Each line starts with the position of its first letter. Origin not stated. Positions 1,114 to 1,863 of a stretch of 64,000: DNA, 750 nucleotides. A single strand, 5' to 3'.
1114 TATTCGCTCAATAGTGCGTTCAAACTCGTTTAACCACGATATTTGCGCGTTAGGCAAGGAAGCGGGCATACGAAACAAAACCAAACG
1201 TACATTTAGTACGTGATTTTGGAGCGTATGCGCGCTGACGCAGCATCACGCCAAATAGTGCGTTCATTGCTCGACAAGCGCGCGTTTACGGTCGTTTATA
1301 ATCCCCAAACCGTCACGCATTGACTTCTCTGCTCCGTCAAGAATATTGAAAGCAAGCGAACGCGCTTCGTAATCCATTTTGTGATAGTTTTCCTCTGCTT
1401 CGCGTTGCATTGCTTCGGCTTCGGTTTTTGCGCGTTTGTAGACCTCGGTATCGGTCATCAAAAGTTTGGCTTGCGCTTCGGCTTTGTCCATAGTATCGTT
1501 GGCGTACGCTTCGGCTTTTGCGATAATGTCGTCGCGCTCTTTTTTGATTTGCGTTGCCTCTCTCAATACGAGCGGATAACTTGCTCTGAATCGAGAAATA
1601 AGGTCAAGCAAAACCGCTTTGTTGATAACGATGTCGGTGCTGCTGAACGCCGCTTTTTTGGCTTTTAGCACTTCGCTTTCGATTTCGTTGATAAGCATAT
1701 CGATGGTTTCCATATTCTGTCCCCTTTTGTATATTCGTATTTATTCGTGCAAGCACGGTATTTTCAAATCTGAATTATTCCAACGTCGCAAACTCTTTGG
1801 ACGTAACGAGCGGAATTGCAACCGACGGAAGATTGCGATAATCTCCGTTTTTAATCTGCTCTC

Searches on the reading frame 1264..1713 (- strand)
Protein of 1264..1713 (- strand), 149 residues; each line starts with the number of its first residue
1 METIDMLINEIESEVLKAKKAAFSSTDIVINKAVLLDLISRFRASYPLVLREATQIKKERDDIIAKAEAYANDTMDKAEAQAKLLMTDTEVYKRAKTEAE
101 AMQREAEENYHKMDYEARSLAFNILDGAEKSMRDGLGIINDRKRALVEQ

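Call 10: search_protein_families(library=ncbifam, proteins=[window:1264-1713:-])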
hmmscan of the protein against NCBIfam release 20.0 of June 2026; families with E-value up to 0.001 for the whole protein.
window:1264-1713:- (149 aa): 1 family
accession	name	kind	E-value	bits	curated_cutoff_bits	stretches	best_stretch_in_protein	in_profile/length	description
NF005198.1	PRK06669.1-3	equivalog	0.00021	20.6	200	1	54-136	70-155/299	flagellar assembly protein FliH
